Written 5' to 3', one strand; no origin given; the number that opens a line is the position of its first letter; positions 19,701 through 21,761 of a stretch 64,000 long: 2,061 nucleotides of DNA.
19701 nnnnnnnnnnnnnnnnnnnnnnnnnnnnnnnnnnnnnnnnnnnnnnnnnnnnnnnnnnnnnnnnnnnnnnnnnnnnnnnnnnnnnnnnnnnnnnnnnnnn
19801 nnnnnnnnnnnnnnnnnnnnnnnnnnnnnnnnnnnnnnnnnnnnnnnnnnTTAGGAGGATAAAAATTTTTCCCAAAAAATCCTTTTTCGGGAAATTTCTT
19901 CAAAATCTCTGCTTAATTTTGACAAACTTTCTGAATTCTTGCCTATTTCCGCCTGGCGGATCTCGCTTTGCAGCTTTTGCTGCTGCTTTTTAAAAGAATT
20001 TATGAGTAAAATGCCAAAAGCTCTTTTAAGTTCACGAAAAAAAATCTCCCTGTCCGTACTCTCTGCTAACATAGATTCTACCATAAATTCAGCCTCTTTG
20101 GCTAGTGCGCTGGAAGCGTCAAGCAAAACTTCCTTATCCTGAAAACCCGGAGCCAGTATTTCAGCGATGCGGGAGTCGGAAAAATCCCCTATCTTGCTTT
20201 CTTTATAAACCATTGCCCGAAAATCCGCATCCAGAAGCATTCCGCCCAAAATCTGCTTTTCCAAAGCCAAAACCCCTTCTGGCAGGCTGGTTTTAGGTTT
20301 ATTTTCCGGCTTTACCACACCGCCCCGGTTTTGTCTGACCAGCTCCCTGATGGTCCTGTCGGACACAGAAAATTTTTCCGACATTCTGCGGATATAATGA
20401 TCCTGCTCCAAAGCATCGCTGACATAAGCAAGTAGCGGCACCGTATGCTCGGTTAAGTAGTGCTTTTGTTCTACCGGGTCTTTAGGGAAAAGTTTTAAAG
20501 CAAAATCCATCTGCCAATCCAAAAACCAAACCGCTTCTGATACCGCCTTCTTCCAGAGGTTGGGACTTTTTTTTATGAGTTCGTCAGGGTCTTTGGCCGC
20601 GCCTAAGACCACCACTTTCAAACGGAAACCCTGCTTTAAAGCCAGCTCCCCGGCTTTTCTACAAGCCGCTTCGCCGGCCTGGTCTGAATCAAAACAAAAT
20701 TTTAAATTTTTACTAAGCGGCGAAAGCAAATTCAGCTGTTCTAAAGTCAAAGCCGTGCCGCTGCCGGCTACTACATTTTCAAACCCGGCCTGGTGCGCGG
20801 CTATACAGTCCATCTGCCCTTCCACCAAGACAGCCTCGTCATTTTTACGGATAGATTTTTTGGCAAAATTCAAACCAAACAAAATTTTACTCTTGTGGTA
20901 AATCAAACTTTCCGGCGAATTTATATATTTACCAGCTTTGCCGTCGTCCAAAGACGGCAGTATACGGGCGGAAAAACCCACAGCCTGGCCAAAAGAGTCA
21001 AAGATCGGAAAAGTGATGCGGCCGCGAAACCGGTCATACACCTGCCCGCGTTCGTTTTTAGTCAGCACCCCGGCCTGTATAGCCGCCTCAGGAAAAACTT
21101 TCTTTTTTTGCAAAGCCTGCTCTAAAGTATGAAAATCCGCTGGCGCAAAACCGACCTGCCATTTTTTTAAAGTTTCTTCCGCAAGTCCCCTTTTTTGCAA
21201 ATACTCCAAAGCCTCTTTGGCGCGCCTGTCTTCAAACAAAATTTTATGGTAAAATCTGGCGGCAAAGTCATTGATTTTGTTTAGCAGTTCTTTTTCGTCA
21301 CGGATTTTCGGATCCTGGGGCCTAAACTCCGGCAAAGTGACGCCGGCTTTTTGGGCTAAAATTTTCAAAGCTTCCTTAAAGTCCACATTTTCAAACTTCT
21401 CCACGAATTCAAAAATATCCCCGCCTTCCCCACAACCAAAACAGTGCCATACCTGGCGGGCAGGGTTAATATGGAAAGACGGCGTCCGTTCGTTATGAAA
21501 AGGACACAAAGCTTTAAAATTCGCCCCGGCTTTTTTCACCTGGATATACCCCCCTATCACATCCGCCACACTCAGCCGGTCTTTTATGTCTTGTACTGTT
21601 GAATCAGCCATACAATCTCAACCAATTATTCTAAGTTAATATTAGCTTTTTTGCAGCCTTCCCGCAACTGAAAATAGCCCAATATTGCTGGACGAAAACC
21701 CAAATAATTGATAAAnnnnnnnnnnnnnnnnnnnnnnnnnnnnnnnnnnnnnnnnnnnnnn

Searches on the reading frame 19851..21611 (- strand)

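Call 10: search_protein_families(library=pfam, proteins=[window:19851-21611:-], max_evalue=0.001)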
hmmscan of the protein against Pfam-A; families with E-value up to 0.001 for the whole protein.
window:19851-21611:- (586 aa): 7 families
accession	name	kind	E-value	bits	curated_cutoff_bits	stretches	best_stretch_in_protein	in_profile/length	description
PF08275.17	DNAG_N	-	8.4e-39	133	26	1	121-250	2-127/128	DNA primase catalytic core, N-terminal domain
PF01807.25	Zn_ribbon_DnaG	-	5.8e-35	119.5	24.9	1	3-94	3-94/98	CHC2 zinc finger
PF13155.12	Toprim_2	-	3e-19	69.6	22.1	1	261-346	1-88/88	Toprim-like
PF13662.12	Toprim_4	-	6.1e-15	55.6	25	1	259-334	2-84/85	Toprim domain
PF01751.28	Toprim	-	3.6e-11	43.5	23.1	1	260-334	2-94/96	Toprim domain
PF10410.14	DnaB_bind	-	1.2e-06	29.1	20.6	1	365-418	2-55/56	DnaB-helicase binding domain of primase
PF13362.12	Toprim_3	-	0.00039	21.3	27.2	1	261-347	3-90/95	Toprim domain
